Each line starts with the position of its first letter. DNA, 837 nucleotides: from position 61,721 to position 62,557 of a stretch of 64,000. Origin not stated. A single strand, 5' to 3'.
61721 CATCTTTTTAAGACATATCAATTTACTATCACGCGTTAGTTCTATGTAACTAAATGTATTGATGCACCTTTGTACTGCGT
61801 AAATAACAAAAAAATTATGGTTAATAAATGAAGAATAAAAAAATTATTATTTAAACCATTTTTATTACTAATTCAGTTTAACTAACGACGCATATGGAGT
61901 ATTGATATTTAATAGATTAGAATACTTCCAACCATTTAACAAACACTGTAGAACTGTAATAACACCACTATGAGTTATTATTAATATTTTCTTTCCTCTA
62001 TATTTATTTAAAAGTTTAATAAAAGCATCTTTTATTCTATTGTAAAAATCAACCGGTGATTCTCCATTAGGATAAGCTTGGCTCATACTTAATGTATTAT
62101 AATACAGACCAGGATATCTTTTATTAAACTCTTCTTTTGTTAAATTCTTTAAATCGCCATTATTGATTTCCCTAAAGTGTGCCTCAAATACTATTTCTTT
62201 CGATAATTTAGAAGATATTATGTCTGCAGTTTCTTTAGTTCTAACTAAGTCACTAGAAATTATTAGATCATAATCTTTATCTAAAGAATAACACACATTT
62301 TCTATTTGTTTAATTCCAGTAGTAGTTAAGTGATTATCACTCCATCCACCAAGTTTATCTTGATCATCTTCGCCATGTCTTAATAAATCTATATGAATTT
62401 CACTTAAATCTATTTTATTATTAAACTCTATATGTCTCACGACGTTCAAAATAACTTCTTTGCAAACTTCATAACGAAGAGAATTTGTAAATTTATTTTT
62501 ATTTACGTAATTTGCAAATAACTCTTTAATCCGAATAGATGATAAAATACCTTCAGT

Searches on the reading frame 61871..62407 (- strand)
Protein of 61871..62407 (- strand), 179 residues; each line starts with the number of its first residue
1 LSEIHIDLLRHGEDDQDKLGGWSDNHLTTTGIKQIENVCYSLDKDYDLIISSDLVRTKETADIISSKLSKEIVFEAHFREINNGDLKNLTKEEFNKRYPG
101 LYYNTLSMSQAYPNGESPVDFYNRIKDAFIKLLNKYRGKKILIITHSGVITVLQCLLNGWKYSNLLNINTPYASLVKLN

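Call 64: search_protein_representatives(protein=window:61871-62407:-)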
Query: 179 residues. Proteins with E-value up to 0.001 (for the whole library): 11172; up to 1e-10: 1005; up to 1e-30: 31. The best 150 are listed.
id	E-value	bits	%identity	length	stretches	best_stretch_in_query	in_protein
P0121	1.3e-71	256.3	81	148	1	34-179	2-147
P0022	5.4e-59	215.2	52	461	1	5-178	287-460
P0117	7.4e-59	214.8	56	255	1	5-178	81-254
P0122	1.6e-53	197.5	54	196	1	7-177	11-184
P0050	2.7e-51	190.2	49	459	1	2-178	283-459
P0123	2.1e-49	184.0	52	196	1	4-178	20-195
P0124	2.5e-49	183.8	58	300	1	27-175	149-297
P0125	6.9e-49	182.3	52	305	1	4-165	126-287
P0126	2.0e-47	177.6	46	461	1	6-178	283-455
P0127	3.6e-47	176.7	73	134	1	75-178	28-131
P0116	4.8e-47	176.3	48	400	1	4-176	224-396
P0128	1.2e-45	171.8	47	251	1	2-178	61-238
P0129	7.4e-45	169.2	50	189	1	3-165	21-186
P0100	2.2e-43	164.4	48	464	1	6-172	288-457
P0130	1.4e-42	161.7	47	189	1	5-166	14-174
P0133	1.4e-40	155.3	45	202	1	3-164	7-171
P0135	9.7e-40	152.5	44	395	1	4-169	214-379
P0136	4.4e-37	143.9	41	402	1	2-168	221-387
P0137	4.0e-36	140.8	48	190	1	6-165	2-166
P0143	2.8e-32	128.2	42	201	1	6-174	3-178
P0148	2.6e-29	118.6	43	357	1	6-164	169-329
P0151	2.2e-28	115.6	35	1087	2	5-159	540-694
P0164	1.8e-24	102.8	43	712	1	6-157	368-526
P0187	8.7e-21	90.8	29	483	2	6-159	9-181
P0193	4.8e-20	88.4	33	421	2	5-159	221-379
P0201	2.6e-19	86.0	33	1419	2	6-155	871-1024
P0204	5.1e-19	85.1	33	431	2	6-167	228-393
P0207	6.1e-19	84.8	32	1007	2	4-157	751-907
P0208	6.8e-19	84.7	31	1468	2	4-157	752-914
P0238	3.9e-17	78.9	30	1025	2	6-178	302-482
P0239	4.0e-17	78.9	38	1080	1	6-157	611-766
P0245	7.6e-17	78.0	30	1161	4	6-164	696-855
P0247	9.2e-17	77.7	36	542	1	6-165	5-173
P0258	2.1e-16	76.6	31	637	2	4-166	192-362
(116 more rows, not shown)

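Call 65: search_protein_families(library=pfam, proteins=[P0151, P0164, P0148, P0201, P0207, P0208, P0238, P0239, P0245, P0258], max_evalue=0.0001)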
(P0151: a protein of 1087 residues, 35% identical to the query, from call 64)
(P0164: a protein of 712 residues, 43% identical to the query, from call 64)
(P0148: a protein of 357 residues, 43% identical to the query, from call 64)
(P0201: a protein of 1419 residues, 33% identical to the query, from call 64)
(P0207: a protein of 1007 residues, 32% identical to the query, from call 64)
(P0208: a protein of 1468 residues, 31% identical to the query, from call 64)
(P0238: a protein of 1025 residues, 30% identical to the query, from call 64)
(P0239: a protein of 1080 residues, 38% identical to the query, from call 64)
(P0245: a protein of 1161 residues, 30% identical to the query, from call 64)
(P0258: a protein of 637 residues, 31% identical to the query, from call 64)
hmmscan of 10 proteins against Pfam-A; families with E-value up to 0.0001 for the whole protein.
P0151 (1087 aa): 3 families
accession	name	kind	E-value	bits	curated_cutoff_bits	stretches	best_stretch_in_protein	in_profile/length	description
PF00133.28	tRNA-synt_1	-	1.5e-135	452.6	22.7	3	21-528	2-285/414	tRNA synthetases class I (I, L, M and V)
PF00300.27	His_Phos_1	-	6.9e-69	231.8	21.7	2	541-697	1-163/194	Histidine phosphatase superfamily (branch 1)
PF09334.17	tRNA-synt_1g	-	1.1e-16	61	20.1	2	51-190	8-128/391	tRNA synthetases class I (M)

P0164 (712 aa): 5 families
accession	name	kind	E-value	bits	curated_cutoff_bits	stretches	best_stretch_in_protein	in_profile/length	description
PF00300.27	His_Phos_1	-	1.8e-45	155.4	21.7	1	368-543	1-176/194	Histidine phosphatase superfamily (branch 1)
PF01743.26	PolyA_pol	-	1.4e-38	132.5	23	1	30-161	1-126/126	Poly A polymerase head domain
PF12627.12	PolyA_pol_RNAbd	-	1.1e-17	63.9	22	1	188-248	1-60/64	Probable RNA and SrmB- binding site of polymerase A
PF13735.12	tRNA_NucTran2_2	-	7.5e-12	45.9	27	1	654-703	99-148/149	tRNA nucleotidyltransferase domain 2 putative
PF01966.28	HD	-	6.4e-09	36.6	22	1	274-347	22-93/116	HD domain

P0148 (357 aa): 2 families
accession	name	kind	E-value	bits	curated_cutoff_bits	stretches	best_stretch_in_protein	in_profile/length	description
PF00300.27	His_Phos_1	-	1e-42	146.4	21.7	1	169-352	1-187/194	Histidine phosphatase superfamily (branch 1)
PF00293.34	NUDIX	-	4e-13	50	21.1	1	35-138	8-118/134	NUDIX domain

P0201 (1419 aa): 5 families
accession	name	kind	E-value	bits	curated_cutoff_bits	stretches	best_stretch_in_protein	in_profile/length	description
PF00133.28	tRNA-synt_1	-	4.2e-143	477.5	22.7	2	18-485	2-265/414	tRNA synthetases class I (I, L, M and V)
PF00300.27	His_Phos_1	-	2.6e-82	275.6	21.7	2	871-1061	1-189/194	Histidine phosphatase superfamily (branch 1)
PF19302.4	DUF5915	-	1.1e-34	120.2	27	1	1229-1418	2-194/195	Domain of unknown function (DUF5915)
PF08264.19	Anticodon_1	-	8.8e-33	113.7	25.1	1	1065-1210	1-146/148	Anticodon-binding domain of tRNA ligase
PF09334.17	tRNA-synt_1g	-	7.8e-17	61.5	20.1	1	775-847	310-380/391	tRNA synthetases class I (M)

P0207 (1007 aa): 3 families
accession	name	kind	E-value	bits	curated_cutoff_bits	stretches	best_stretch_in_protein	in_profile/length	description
PF00133.28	tRNA-synt_1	-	3.8e-96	322.8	22.7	2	18-499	2-265/414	tRNA synthetases class I (I, L, M and V)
PF00300.27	His_Phos_1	-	7.9e-78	261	21.7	3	754-922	2-173/194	Histidine phosphatase superfamily (branch 1)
PF09334.17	tRNA-synt_1g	-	3e-10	39.9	20.1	1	48-191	8-132/391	tRNA synthetases class I (M)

P0208 (1468 aa): 5 families
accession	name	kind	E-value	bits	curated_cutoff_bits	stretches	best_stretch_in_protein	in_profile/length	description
PF00133.28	tRNA-synt_1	-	3e-124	415.4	22.7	2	24-529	2-266/414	tRNA synthetases class I (I, L, M and V)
PF00300.27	His_Phos_1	-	8.8e-81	270.6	21.7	2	755-938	2-182/194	Histidine phosphatase superfamily (branch 1)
PF19302.4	DUF5915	-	1.1e-23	84.2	27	1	1288-1467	2-194/195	Domain of unknown function (DUF5915)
PF08264.19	Anticodon_1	-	7.3e-22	78.3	25.1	1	1118-1265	1-144/148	Anticodon-binding domain of tRNA ligase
PF09334.17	tRNA-synt_1g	-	3e-12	46.4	20.1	0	67-119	8-60/391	tRNA synthetases class I (M)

P0238 (1025 aa): 5 families
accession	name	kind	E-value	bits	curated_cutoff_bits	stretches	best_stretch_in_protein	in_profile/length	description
PF00300.27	His_Phos_1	-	1.1e-77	260.5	21.7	2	302-486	1-183/194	Histidine phosphatase superfamily (branch 1)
PF00133.28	tRNA-synt_1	-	1.1e-53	182.9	22.7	2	483-612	287-413/414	tRNA synthetases class I (I, L, M and V)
PF08264.19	Anticodon_1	-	1.8e-32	112.7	25.1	1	681-829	1-146/148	Anticodon-binding domain of tRNA ligase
PF19302.4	DUF5915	-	1.1e-29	103.8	27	1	846-1023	2-189/195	Domain of unknown function (DUF5915)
PF09334.17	tRNA-synt_1g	-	1.6e-05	24.3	20.1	0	565-623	318-375/391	tRNA synthetases class I (M)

P0239 (1080 aa): 4 families
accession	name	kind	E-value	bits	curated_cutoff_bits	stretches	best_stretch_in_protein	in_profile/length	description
PF00133.28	tRNA-synt_1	-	1.4e-102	344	22.7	2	19-575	2-257/414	tRNA synthetases class I (I, L, M and V)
PF00300.27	His_Phos_1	-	1.9e-48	165.2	21.7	1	612-789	2-181/194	Histidine phosphatase superfamily (branch 1)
PF08264.19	Anticodon_1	-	1.3e-25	90.4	25.1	1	959-1079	1-106/148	Anticodon-binding domain of tRNA ligase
PF09334.17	tRNA-synt_1g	-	9.8e-16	57.9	20.1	0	860-902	315-356/391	tRNA synthetases class I (M)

P0245 (1161 aa): 3 families
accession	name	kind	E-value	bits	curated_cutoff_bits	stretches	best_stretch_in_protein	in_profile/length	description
PF00300.27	His_Phos_1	-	9.9e-126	417.3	21.7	4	427-595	1-167/194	Histidine phosphatase superfamily (branch 1)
PF00133.28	tRNA-synt_1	-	1.6e-74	251.6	22.7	2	14-417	2-198/414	tRNA synthetases class I (I, L, M and V)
PF09334.17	tRNA-synt_1g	-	1e-12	48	20.1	1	42-185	8-135/391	tRNA synthetases class I (M)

P0258 (637 aa): 4 families
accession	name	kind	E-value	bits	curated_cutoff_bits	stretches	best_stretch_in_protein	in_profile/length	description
PF00300.27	His_Phos_1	-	2.7e-76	256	21.7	2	194-383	1-188/194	Histidine phosphatase superfamily (branch 1)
PF00133.28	tRNA-synt_1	-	6.3e-38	131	22.7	1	381-498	293-409/414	tRNA synthetases class I (I, L, M and V)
PF08264.19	Anticodon_1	-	9.6e-15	55.2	25.1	1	550-637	1-83/148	Anticodon-binding domain of tRNA ligase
PF09334.17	tRNA-synt_1g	-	6.9e-06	25.5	20.1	1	450-518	313-380/391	tRNA synthetases class I (M)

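Call 67: find_encoding_contigs(protein=P0143, flank=5000, max_places=4)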
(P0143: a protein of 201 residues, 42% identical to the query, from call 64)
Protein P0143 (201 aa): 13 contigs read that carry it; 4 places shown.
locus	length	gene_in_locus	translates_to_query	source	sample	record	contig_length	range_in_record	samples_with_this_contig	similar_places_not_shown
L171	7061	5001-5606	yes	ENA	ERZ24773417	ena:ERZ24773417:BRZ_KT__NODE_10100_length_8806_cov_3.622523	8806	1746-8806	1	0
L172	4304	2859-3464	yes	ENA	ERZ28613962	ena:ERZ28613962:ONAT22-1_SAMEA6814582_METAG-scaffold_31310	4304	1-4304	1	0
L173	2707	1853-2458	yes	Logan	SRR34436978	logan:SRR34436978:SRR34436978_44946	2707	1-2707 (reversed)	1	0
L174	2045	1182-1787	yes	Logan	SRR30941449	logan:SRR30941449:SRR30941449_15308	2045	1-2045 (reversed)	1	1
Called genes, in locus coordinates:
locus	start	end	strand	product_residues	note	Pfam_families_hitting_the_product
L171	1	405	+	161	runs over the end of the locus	PF00149:Metallophos (weak), PF12850:Metallophos_2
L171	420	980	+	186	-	PF00293:NUDIX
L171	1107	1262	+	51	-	PF00578:AhpC-TSA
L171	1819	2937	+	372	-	PF02073:Peptidase_M29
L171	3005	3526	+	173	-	-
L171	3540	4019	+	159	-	PF00293:NUDIX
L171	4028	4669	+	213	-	PF11969:DcpS_C (weak), PF01230:HIT (weak)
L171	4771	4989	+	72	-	-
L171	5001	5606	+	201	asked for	PF00300:His_Phos_1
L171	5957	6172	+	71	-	-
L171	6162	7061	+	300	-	?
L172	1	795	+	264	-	?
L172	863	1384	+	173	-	-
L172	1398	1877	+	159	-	PF00293:NUDIX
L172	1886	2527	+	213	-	PF11969:DcpS_C (weak), PF01230:HIT (weak)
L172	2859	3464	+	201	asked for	PF00300:His_Phos_1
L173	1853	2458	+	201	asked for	PF00300:His_Phos_1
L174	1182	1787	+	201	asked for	PF00300:His_Phos_1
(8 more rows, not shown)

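Call 68: find_encoding_contigs(protein=P0137, flank=5000, max_places=4)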
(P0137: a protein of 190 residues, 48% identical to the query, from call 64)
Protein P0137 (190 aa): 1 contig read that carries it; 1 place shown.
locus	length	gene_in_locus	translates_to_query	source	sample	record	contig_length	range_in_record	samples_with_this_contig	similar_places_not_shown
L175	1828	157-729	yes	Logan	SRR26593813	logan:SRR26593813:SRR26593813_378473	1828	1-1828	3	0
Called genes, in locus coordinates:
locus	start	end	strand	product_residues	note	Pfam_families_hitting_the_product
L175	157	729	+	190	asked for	PF00300:His_Phos_1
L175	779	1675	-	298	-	PF00135:COesterase, PF20434:BD-FAE, PF07859:Abhydrolase_3, PF00326:Peptidase_S9 (weak)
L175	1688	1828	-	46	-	?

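Call 69: search_protein_families(library=pfam, proteins=[P0135, P0136, P0125, P0128, P0133, P0122, P0187, P0193, P0204, P0247], max_evalue=0.01)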
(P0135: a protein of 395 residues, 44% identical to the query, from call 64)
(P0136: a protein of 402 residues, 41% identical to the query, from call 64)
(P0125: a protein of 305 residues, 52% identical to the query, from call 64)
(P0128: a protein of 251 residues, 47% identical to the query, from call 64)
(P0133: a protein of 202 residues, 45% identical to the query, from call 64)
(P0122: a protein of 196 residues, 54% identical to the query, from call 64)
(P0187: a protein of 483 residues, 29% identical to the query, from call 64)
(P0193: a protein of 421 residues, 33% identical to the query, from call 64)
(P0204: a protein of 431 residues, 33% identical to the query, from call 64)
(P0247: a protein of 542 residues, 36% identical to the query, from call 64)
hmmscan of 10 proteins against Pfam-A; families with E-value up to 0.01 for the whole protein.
P0135 (395 aa): 1 family
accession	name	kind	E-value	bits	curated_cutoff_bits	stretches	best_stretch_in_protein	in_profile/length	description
PF00300.27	His_Phos_1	-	2.5e-35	122.3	21.7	1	216-388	1-179/194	Histidine phosphatase superfamily (branch 1)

P0136 (402 aa): 2 families
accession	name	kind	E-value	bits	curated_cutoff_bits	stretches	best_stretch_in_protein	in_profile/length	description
PF00300.27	His_Phos_1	-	2.4e-31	109.3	21.7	1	225-398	1-180/194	Histidine phosphatase superfamily (branch 1)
PF08843.17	AbiEii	-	5.9e-06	26.8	22.5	1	106-198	133-217/238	Nucleotidyl transferase AbiEii toxin, Type IV TA system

P0125 (305 aa): 1 family
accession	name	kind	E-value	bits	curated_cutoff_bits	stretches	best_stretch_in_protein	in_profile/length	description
PF00300.27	His_Phos_1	-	1.1e-42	146.4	21.7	1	129-301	2-180/194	Histidine phosphatase superfamily (branch 1)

P0128 (251 aa): 1 family
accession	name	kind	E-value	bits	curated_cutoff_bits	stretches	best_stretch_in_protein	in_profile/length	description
PF00300.27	His_Phos_1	-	1.8e-38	132.6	21.7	1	65-248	1-189/194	Histidine phosphatase superfamily (branch 1)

P0133 (202 aa): 1 family
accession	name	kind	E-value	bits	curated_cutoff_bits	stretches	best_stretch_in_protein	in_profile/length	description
PF00300.27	His_Phos_1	-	4.4e-37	128.1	21.7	1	10-171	1-165/194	Histidine phosphatase superfamily (branch 1)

P0122 (196 aa): 1 family
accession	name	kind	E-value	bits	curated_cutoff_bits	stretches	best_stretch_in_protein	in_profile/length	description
PF00300.27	His_Phos_1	-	1.6e-35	123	21.7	1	10-187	1-181/194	Histidine phosphatase superfamily (branch 1)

P0187 (483 aa): 2 families
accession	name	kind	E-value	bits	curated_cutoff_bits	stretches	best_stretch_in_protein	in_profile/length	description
PF00300.27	His_Phos_1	-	1.8e-86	289.2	21.7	2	257-456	2-188/194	Histidine phosphatase superfamily (branch 1)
PF23370.1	Vp20_capsid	-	0.0078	16.2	27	0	306-387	67-147/176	Capsid protein Vp20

P0193 (421 aa): 1 family
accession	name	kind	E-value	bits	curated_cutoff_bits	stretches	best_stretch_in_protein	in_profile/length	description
PF00300.27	His_Phos_1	-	3.2e-75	252.5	21.7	2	6-200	1-192/194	Histidine phosphatase superfamily (branch 1)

P0204 (431 aa): 1 family
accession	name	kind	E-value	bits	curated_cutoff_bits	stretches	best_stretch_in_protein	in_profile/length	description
PF00300.27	His_Phos_1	-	3e-83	278.7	21.7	2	228-420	1-193/194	Histidine phosphatase superfamily (branch 1)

P0247 (542 aa): 4 families
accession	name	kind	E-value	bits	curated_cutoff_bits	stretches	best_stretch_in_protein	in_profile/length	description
PF04229.20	GrpB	-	4.4e-50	170.4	25.5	1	213-371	2-158/159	GrpB protein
PF00300.27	His_Phos_1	-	2.8e-33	115.7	21.7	1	5-201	1-193/194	Histidine phosphatase superfamily (branch 1)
PF00293.34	NUDIX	-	4e-09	37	21.1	1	395-511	3-118/134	NUDIX domain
PF13869.12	NUDIX_2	-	0.0038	17.1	27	0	407-449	59-100/188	Nucleotide hydrolase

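Call 70: find_encoding_contigs(protein=P0135, flank=6000, max_places=5)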
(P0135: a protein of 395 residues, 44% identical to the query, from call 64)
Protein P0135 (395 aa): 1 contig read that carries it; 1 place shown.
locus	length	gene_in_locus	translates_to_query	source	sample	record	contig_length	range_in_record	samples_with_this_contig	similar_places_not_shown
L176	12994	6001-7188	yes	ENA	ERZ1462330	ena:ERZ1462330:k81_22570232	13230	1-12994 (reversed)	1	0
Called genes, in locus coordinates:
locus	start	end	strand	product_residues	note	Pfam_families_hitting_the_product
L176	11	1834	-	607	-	PF00009:GTP_EFTU, PF01926:MMR_HSR1 (faint), PF03144:GTP_EFTU_D2 (faint), PF22594:GTP-eEF1A_C, PF01583:APS_kinase, PF13671:AAA_33 (weak)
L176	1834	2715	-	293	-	PF01507:PAPS_reduct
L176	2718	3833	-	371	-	PF00685:Sulfotransfer_1, PF13469:Sulfotransfer_3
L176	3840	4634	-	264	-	PF01790:LGT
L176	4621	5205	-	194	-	-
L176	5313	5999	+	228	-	-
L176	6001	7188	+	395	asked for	PF00300:His_Phos_1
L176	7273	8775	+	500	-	PF13567:DUF4131 (weak), PF03772:Competence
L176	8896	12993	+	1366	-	?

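Call 71: find_encoding_contigs(protein=P0136, flank=6000, max_places=5)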
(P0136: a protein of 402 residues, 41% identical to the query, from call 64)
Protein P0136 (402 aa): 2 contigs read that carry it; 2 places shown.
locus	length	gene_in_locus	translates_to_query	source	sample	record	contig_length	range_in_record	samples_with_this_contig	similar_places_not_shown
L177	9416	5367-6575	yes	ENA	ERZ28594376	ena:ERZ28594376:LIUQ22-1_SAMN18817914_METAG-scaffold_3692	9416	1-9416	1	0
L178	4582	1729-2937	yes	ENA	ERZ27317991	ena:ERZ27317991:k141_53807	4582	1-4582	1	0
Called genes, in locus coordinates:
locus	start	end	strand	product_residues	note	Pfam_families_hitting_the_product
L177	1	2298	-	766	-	?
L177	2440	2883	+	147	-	-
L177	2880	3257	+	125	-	-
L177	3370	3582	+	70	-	PF00156:Pribosyltran (weak)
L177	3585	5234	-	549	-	PF16499:Melibiase_2, PF17801:Melibiase_C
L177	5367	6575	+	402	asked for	PF08843:AbiEii (weak), PF00300:His_Phos_1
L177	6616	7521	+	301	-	PF03372:Exo_endo_phos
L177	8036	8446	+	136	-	-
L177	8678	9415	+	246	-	?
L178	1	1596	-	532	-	?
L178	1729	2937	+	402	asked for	PF08843:AbiEii (weak), PF00300:His_Phos_1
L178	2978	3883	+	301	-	PF03372:Exo_endo_phos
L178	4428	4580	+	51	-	?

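Call 74: find_encoding_contigs(protein=P0122, flank=5000, max_places=4)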
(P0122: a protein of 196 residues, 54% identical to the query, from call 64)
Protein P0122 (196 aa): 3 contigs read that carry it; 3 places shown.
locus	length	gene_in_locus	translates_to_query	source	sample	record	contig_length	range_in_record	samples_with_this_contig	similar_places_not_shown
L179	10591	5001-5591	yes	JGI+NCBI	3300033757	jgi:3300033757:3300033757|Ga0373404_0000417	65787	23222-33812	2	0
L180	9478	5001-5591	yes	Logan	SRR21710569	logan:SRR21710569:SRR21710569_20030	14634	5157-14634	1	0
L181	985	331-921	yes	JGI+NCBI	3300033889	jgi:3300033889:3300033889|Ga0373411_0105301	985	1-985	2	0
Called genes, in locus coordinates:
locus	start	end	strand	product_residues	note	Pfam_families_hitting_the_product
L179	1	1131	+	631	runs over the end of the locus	PF16403:Bact_surface_Ig-like, PF01738:DLH (weak), PF12146:Hydrolase_4 (weak)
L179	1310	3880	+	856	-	-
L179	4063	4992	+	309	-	-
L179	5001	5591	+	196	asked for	PF00300:His_Phos_1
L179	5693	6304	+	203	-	PF02659:Mntp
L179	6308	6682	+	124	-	PF06803:DUF1232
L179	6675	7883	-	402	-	PF07690:MFS_1, PF12832:MFS_1_like (weak), PF07690:MFS_1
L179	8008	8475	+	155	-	-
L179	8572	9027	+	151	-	PF22381:Staph_reg_Sar_Rot (weak), PF01047:MarR, PF12802:MarR_2, PF01978:TrmB (faint)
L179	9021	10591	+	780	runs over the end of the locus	PF00005:ABC_tran, PF02687:FtsX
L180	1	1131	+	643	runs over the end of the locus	PF16403:Bact_surface_Ig-like, PF01738:DLH (weak), PF12146:Hydrolase_4 (weak)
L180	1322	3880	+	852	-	-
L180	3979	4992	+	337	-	-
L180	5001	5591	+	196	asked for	PF00300:His_Phos_1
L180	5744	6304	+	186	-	PF02659:Mntp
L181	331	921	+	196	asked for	PF00300:His_Phos_1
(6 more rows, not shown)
